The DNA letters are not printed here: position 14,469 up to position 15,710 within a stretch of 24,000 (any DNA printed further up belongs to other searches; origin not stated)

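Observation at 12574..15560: Split HgdC-type activase plus two paralogous Cys-rich DUF2229-like subunits: an ATP-driven electron-injection module with no assignable substrate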

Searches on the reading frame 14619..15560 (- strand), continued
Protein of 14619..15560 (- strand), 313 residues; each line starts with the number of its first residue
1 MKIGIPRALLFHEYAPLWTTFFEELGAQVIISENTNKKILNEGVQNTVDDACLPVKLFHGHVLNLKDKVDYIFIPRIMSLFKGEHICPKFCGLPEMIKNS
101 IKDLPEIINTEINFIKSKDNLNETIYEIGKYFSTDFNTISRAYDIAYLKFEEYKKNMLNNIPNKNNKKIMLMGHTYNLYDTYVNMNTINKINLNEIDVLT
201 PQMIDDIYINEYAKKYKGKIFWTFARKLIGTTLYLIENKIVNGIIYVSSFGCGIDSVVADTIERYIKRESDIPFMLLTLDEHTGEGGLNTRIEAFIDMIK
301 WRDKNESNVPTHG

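Call 54: find_homologous_proteins(query=L085:3949-8289:+, max_evalue=1e-20)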
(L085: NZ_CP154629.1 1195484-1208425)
Query L085:3949-8289:+ (1446 aa): 8000 proteins with E <= 1e-20 among 8000 candidates; the best 120 are listed.
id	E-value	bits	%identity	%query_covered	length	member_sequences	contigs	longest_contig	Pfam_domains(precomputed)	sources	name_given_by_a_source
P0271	0.0e+0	3275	99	100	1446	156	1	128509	PF01869.27,PF09989.16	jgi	-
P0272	0.0e+0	2687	82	99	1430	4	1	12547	PF01869.27,PF09989.16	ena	-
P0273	0.0e+0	2681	81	99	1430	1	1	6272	PF01869.27,PF09989.16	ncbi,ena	-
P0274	0.0e+0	2238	69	97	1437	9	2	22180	PF01869.27,PF00370.28,PF01548.24,PF09989.16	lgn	-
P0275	0.0e+0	2228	68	97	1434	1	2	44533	PF01869.27,PF09989.16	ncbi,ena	-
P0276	0.0e+0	2224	68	98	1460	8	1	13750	PF01869.27,PF09989.16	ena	-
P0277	0.0e+0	2219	67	98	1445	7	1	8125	PF01869.27,PF09989.16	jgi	jgi:predicted CoA-substrate-specific enzyme activase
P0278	0.0e+0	2216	68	97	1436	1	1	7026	PF01869.27,PF09989.16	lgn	-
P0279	0.0e+0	2212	67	99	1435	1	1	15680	PF01869.27,PF01548.24,PF09989.16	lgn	-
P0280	0.0e+0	2208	67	98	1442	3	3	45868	PF01869.27,PF09989.16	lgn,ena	-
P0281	0.0e+0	2206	68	97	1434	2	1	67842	PF01869.27,PF09989.16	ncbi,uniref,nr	ncbi:2-hydroxyacyl-CoA dehydratase [Ruminiclostridium sufflavum]|uniref:2-hydroxyacyl-CoA dehydratas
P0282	0.0e+0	2206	68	98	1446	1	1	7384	PF01869.27,PF00480.27,PF09989.16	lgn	-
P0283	0.0e+0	2205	68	97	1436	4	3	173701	PF01869.27,PF01548.24,PF09989.16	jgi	-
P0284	0.0e+0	2205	67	97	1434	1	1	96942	PF01869.27,PF09989.16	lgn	-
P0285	0.0e+0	2204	68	97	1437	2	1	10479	PF01869.27,PF00370.28,PF01548.24,PF09989.16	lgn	-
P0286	0.0e+0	2200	68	97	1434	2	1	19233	PF01869.27,PF09989.16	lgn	-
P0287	0.0e+0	2200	67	97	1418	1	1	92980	PF01869.27,PF00370.28,PF09989.16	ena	-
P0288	0.0e+0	2199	68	97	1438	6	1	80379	PF01869.27,PF09989.16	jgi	jgi:predicted CoA-substrate-specific enzyme activase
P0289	0.0e+0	2198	67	98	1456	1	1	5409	PF01869.27,PF09989.16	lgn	-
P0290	0.0e+0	2198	66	98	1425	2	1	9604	PF01869.27,PF00370.28,PF01548.24,PF09989.16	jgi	jgi:predicted CoA-substrate-specific enzyme activase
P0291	0.0e+0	2197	67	97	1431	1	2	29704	PF01869.27,PF09989.16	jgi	jgi:predicted CoA-substrate-specific enzyme activase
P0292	0.0e+0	2196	67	98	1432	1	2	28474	PF01869.27,PF09989.16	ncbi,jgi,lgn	-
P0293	0.0e+0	2195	68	97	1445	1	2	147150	PF01869.27,PF01548.24,PF09989.16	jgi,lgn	-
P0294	0.0e+0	2195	67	98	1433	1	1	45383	PF01869.27,PF00370.28,PF09989.16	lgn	-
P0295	0.0e+0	2193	68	97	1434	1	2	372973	PF01869.27,PF01548.24,PF09989.16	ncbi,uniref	ncbi:acyl-CoA dehydratase activase-related protein [Clostridium sp.]|uniref:acyl-CoA dehydratase act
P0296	0.0e+0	2193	66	99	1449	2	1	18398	PF01869.27,PF09989.16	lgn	-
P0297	0.0e+0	2192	67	97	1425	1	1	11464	PF01869.27,PF00370.28,PF01548.24,PF09989.16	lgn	-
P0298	0.0e+0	2189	67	98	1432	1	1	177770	PF01869.27,PF09989.16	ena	-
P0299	0.0e+0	2187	67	97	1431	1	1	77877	PF01869.27,PF09989.16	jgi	jgi:predicted CoA-substrate-specific enzyme activase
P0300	0.0e+0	2186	68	97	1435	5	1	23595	PF01869.27,PF09989.16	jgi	jgi:predicted CoA-substrate-specific enzyme activase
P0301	0.0e+0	2184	68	97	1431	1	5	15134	PF01869.27,PF01548.24,PF09989.16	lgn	-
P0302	0.0e+0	2182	67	98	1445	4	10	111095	PF01869.27,PF09989.16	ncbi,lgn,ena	-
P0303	0.0e+0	2182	68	97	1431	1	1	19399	PF01869.27,PF09989.16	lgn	-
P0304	0.0e+0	2182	67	97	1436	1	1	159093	PF01869.27,PF09989.16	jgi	-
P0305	0.0e+0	2182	67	97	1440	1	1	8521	PF01869.27,PF01548.24,PF09989.16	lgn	-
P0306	0.0e+0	2182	67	98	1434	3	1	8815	PF01869.27,PF00370.28,PF09989.16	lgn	-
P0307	0.0e+0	2181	68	97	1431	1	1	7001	PF01869.27,PF09989.16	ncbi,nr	ncbi:MAG TPA: acyl-CoA dehydratase activase-related protein [Clostridia bacterium]|nr:acyl-CoA dehyd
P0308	0.0e+0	2181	67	97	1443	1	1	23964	PF01869.27,PF01548.24,PF09989.16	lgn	-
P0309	0.0e+0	2180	67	97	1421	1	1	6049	PF01869.27,PF09989.16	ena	-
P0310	0.0e+0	2180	67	97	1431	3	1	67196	PF01869.27,PF09989.16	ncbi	-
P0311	0.0e+0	2180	67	97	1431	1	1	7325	PF01869.27,PF09989.16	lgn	-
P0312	0.0e+0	2180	66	100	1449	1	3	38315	PF01869.27,PF09989.16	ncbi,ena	-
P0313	0.0e+0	2180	67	97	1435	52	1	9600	PF01869.27,PF00480.27,PF01548.24,PF09989.16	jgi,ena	-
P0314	0.0e+0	2179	66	99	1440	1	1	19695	PF01869.27,PF09989.16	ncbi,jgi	ncbi:MAG: acyl-CoA dehydratase activase-related protein [Peptococcales bacterium]|jgi:predicted CoA-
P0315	0.0e+0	2178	67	97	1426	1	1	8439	PF01869.27,PF00370.28,PF01548.24,PF09989.16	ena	-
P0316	0.0e+0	2177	66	99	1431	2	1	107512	PF01869.27,PF09989.16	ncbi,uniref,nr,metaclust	ncbi:2-hydroxyacyl-CoA dehydratase [Desulfolucanica intricata]|uniref:2-hydroxyacyl-CoA dehydratase 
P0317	0.0e+0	2177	67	97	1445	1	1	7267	PF01869.27,PF09989.16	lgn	-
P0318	0.0e+0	2177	68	97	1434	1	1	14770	PF01869.27,PF00480.27,PF00370.28,PF01548.24,PF09989.16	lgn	-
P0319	0.0e+0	2177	67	98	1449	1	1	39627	PF01869.27,PF01548.24,PF09989.16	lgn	-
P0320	0.0e+0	2176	67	97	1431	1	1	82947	PF01869.27,PF09989.16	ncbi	-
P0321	0.0e+0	2176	68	97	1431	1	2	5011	PF01869.27,PF00480.27,PF00370.28,PF01548.24,PF09989.16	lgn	-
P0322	0.0e+0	2176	67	97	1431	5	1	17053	PF01869.27,PF00480.27,PF01548.24,PF09989.16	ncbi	-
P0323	0.0e+0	2176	68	97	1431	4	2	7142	PF01869.27,PF09989.16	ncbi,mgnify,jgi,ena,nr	ncbi:MAG TPA: acyl-CoA dehydratase activase-related protein [Bacillota bacterium]|mgnify:CR=1 FL=1|n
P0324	0.0e+0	2176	68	97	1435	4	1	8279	PF01869.27,PF09989.16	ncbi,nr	ncbi:MAG: acyl-CoA dehydratase activase-related protein [Clostridiaceae bacterium]|nr:acyl-CoA dehyd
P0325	0.0e+0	2176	68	97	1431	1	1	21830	PF01869.27,PF00480.27,PF00370.28,PF01548.24,PF09989.16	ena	-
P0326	0.0e+0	2174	66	98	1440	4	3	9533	PF01869.27,PF00370.28,PF09989.16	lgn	-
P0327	0.0e+0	2173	67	97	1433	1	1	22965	PF01869.27,PF09989.16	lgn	-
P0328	0.0e+0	2173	68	97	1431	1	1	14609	PF01869.27,PF01548.24,PF09989.16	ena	-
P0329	0.0e+0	2170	67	97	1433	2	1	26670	PF01869.27,PF00370.28,PF09989.16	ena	-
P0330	0.0e+0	2169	68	97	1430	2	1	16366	PF01869.27,PF00370.28,PF09989.16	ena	-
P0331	0.0e+0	2169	66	97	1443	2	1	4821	PF01869.27,PF09989.16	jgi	jgi:predicted CoA-substrate-specific enzyme activase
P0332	0.0e+0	2169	67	97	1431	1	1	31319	PF01869.27,PF09989.16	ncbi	ncbi:MAG: acyl-CoA dehydratase activase-related protein [Caulobacteraceae bacterium]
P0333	0.0e+0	2168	67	97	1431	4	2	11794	PF01869.27,PF09989.16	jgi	jgi:predicted CoA-substrate-specific enzyme activase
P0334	0.0e+0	2168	67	97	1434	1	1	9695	PF01869.27,PF09989.16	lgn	-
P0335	0.0e+0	2167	67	97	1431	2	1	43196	PF01869.27,PF00370.28,PF09989.16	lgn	-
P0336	0.0e+0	2166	67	97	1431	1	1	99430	PF01869.27,PF09989.16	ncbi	-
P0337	0.0e+0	2163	66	97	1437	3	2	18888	PF01869.27,PF09989.16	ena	-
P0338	0.0e+0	2162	67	97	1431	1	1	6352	PF01869.27,PF09989.16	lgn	-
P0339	0.0e+0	2161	67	97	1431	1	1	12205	PF01869.27,PF09989.16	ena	-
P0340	0.0e+0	2161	67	97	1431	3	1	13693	PF01869.27,PF00480.27,PF09989.16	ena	-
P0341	0.0e+0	2160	67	97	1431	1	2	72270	PF01869.27,PF09989.16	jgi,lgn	-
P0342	0.0e+0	2160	67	97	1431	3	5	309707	PF01869.27,PF09989.16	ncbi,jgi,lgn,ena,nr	ncbi:MAG: 2-hydroxyglutaryl-CoA dehydratase [Clostridia bacterium BRH_c25]|nr:MAG: 2-hydroxyglutaryl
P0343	0.0e+0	2160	67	97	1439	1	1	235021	PF01869.27,PF01548.24,PF09989.16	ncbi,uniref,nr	ncbi:acyl-CoA dehydratase activase-related protein [Clostridium sp. A1-XYC3]|uniref:Acyl-CoA dehydra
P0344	0.0e+0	2160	67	97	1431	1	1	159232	PF01869.27,PF00370.28,PF09989.16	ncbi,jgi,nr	ncbi:MAG: 2-hydroxyglutaryl-CoA dehydratase [Clostridia bacterium]|jgi:predicted CoA-substrate-speci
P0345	0.0e+0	2159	67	97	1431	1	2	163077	PF01869.27,PF00480.27,PF09989.16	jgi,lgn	-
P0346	0.0e+0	2158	67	97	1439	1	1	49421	PF01869.27,PF09989.16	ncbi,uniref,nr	ncbi:2-hydroxyacyl-CoA dehydratase [Clostridium sp. CX1]|uniref:2-hydroxyacyl-CoA dehydratase n=1 Ta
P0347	0.0e+0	2158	66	98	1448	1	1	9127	PF01869.27,PF01548.24,PF09989.16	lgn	-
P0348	0.0e+0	2157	66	97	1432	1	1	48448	PF01869.27,PF00480.27,PF09989.16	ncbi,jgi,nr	ncbi:MAG: 2-hydroxyglutaryl-CoA dehydratase [Clostridia bacterium]|jgi:predicted CoA-substrate-speci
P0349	0.0e+0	2155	66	99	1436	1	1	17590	PF01869.27,PF09989.16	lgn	-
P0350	0.0e+0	2155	66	97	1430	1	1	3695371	PF01869.27,PF09989.16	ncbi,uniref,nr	ncbi:2-hydroxyacyl-CoA dehydratase [Alkalicella caledoniensis]|uniref:2-hydroxyacyl-CoA dehydratase 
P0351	0.0e+0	2153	67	97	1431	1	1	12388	PF01869.27,PF01548.24,PF09989.16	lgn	-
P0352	0.0e+0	2152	66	97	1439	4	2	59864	PF01869.27,PF09989.16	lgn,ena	-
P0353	0.0e+0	2152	66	97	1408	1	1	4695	PF01869.27,PF01548.24,PF09989.16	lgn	-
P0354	0.0e+0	2151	66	97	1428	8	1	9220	PF01869.27,PF00370.28,PF09989.16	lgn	-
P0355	0.0e+0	2151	66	97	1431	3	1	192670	PF01869.27,PF09989.16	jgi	jgi:predicted CoA-substrate-specific enzyme activase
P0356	0.0e+0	2148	66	97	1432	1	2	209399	PF01869.27,PF09989.16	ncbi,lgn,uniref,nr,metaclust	ncbi:2-hydroxyacyl-CoA dehydratase [Desulfofalx alkaliphila]|uniref:2-hydroxyacyl-CoA dehydratase n=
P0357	0.0e+0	2146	66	97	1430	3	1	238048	PF01869.27,PF00480.27,PF09989.16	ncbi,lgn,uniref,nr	ncbi:2-hydroxyacyl-CoA dehydratase [Garciella nitratireducens]|uniref:CoA-substrate-specific enzyme 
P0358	0.0e+0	2145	66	97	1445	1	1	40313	PF01869.27,PF09989.16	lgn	-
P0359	0.0e+0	2145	65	98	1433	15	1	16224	PF01869.27,PF09989.16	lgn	-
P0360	0.0e+0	2143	66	97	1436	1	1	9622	PF01869.27,PF09989.16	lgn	-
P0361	0.0e+0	2143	66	97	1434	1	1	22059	PF01869.27,PF09989.16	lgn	-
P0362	0.0e+0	2142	66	97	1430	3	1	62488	PF01869.27,PF09989.16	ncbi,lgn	-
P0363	0.0e+0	2142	66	97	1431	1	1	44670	PF01869.27,PF09989.16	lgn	-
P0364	0.0e+0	2142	65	98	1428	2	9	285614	PF01869.27,PF00370.28,PF09989.16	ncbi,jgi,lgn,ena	-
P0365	0.0e+0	2141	66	97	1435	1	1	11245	PF01869.27,PF09989.16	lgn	-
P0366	0.0e+0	2140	65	97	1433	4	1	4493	PF01869.27,PF09989.16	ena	-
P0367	0.0e+0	2139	65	97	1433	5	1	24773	PF01869.27,PF09989.16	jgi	jgi:predicted CoA-substrate-specific enzyme activase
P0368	0.0e+0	2139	67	97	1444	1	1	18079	PF01869.27,PF00370.28,PF09989.16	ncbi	-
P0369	0.0e+0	2139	65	98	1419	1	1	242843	PF01869.27,PF01548.24,PF09989.16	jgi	jgi:predicted CoA-substrate-specific enzyme activase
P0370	0.0e+0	2138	65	97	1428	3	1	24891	PF01869.27,PF09989.16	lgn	-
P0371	0.0e+0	2137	65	98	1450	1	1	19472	PF01869.27,PF01548.24,PF09989.16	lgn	-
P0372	0.0e+0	2136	65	98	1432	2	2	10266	PF01869.27,PF01548.24,PF09989.16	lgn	-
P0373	0.0e+0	2135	65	97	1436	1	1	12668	PF01869.27,PF01548.24,PF09989.16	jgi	jgi:predicted CoA-substrate-specific enzyme activase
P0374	0.0e+0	2134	65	98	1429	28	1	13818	PF01869.27,PF09989.16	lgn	-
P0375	0.0e+0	2134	65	98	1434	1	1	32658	PF01869.27,PF09989.16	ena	-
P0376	0.0e+0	2133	65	98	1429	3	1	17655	PF01869.27,PF09989.16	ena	-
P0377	0.0e+0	2132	66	97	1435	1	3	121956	PF01869.27,PF09989.16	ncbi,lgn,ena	-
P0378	0.0e+0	2132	66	97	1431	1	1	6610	PF01869.27,PF01548.24,PF09989.16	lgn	-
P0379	0.0e+0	2131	65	97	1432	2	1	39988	PF01869.27,PF09989.16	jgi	jgi:predicted CoA-substrate-specific enzyme activase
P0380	0.0e+0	2130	65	98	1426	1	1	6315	PF01869.27,PF09989.16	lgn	-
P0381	0.0e+0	2128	65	98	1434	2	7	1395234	PF01869.27,PF09989.16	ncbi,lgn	ncbi:acyl-CoA dehydratase activase-related protein [Alkaliphilus crotonatoxidans]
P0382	0.0e+0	2128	66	97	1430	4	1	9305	PF01869.27,PF09989.16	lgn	-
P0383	0.0e+0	2127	65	97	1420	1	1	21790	PF01869.27,PF09989.16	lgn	-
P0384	0.0e+0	2127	65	97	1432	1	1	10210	PF01869.27,PF09989.16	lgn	-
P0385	0.0e+0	2126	64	98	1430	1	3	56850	PF01869.27,PF00370.28,PF09989.16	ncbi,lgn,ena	-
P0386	0.0e+0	2125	65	98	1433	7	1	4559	PF01869.27,PF00370.28,PF01548.24,PF09989.16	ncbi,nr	ncbi:MAG: 2-hydroxyacyl-CoA dehydratase, partial [Clostridia bacterium]|nr:2-hydroxyacyl-CoA dehydra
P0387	0.0e+0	2124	65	97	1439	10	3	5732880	PF01869.27,PF01548.24,PF09989.16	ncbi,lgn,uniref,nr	ncbi:2-hydroxyglutaryl-CoA dehydratase [Clostridium carboxidivorans P7]|uniref:2-hydroxyacyl-CoA deh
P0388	0.0e+0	2124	64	97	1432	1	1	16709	PF01869.27,PF00370.28,PF09989.16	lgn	-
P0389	0.0e+0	2124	66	98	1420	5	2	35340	PF01869.27,PF09989.16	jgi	-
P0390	0.0e+0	2123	65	97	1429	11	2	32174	PF01869.27,PF09989.16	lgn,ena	-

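Call 72: predict_structure(alignment_id=A1)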
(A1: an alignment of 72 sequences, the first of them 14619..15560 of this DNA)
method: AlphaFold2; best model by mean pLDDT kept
length: 313 residues; sequences in the alignment: 72
mean_pLDDT: 90.7   pTM: 0.88
mean pLDDT of the five models: 90.7, 90.6, 89.6, 88.5, 87.1
residues with pLDDT >= 90: 222; 70-90: 74; 50-70: 17; < 50: 0
segments of 3 or more residues with pLDDT < 50: none
pLDDT, mean of each block of 10 residues (from residue 1): 93 93 98 95 90 92 98 95 84 93 97 92 97 98 98 87 80 92 90 93 93 91 92 95 92 87 94 91 70 91 69 65
secondary structure, 60 per line:
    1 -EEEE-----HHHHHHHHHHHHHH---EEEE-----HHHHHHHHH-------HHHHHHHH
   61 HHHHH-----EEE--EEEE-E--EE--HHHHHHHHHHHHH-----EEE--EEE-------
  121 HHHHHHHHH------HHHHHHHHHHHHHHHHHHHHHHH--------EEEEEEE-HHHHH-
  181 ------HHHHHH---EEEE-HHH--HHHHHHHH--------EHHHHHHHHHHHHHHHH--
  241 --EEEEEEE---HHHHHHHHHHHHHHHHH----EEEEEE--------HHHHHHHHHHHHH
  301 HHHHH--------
elements in order: E2-5 H11-24 E28-31 H37-45 H53-65 E71-73 E76-79 H88-100 E106-108 E111-113 H121-129 H136-158 E167-173 H175-179 H187-192 E196-199 H206-213 H223-238 E243-249 H253-269 E274-279 H288-305

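Call 75: fold_search(model_id=the predicted structure, library=pdb)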
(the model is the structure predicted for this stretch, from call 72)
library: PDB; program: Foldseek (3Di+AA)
matches with E <= 10: 985; with E <= 0.001: 25
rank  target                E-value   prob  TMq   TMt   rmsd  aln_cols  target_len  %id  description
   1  7yyl_B                2.9e-08  1.00  0.54  0.42   9.5       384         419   14  nucleotide-free DCCP:DCCP-R complex (released 2022-12-28)
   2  6eno                  1.8e-07  1.00  0.51  0.40  10.4       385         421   14  Double cubane cluster oxidoreductase (released 2018-03-14)
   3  7yyl_D                2.1e-07  1.00  0.50  0.39  10.7       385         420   14  nucleotide-free DCCP:DCCP-R complex (released 2022-12-28)
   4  3o3n_B                2.2e-07  1.00  0.54  0.47   8.7       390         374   14  (R)-2-hydroxyisocaproyl-CoA dehydratase in complex with its substrate (R)-2-hydroxyisocaproyl-CoA (released 2011-03-16)
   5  7yyl_A                7.2e-07  1.00  0.52  0.40   9.5       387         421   14  nucleotide-free DCCP:DCCP-R complex (released 2022-12-28)
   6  8s02_B                7.7e-07  1.00  0.54  0.46   8.5       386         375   11  BzdNO-benzoyl-CoA complex (released 2025-03-05)
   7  7yzm_A                1.0e-06  1.00  0.50  0.39  10.5       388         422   14  MgADPNP-bound DCCP:DCCP-R complex (released 2022-12-28)
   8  3o3o_A                3.5e-06  1.00  0.44  0.36  10.9       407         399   12  (R)-2-hydroxyisocaproyl-CoA dehydratase in complex with (R)-2-hydroxyisocaproate (released 2011-03-16)
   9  3o3m_C                2.3e-05  1.00  0.42  0.35  10.3       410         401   12  (R)-2-Hydroxyisocaproyl-CoA Dehydratase (released 2011-03-16)
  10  8s02_A                3.4e-05  1.00  0.50  0.39  10.1       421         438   11  BzdNO-benzoyl-CoA complex (released 2025-03-05)
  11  8s2r_C                4.0e-05  1.00  0.51  0.40  10.0       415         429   12  BzdNO in partially coenzyme A - free state (released 2025-03-05)
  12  9g87_B                6.0e-05  1.00  0.47  0.40   9.7       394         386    9  3-methylbenzoyl-CoA reductase from Thauera chlorobenzoica (subunits MbdON ) (released 2026-02-04)
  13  3o3m_A                6.3e-05  1.00  0.46  0.38   9.8       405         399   12  (R)-2-Hydroxyisocaproyl-CoA Dehydratase (released 2011-03-16)
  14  8s02_C                7.9e-05  1.00  0.46  0.37  10.4       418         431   11  BzdNO-benzoyl-CoA complex (released 2025-03-05)
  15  1pq4_A                1.6e-04  1.00  0.29  0.33  11.9       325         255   10  Crystal structure of ZnuA (released 2003-11-04)
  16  9g87_A                2.1e-04  1.00  0.48  0.36  10.1       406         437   12  3-methylbenzoyl-CoA reductase from Thauera chlorobenzoica (subunits MbdON ) (released 2026-02-04)
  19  9gai_E                3.1e-04  1.00  0.48  0.37  10.5       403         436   13  3-methylbenzoyl-CoA reductase from Thauera chlorobenzoica (MbdONPQ) (released 2026-02-18)
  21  9gai_A                3.6e-04  1.00  0.52  0.40  10.1       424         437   12  3-methylbenzoyl-CoA reductase from Thauera chlorobenzoica (MbdONPQ) (released 2026-02-18)
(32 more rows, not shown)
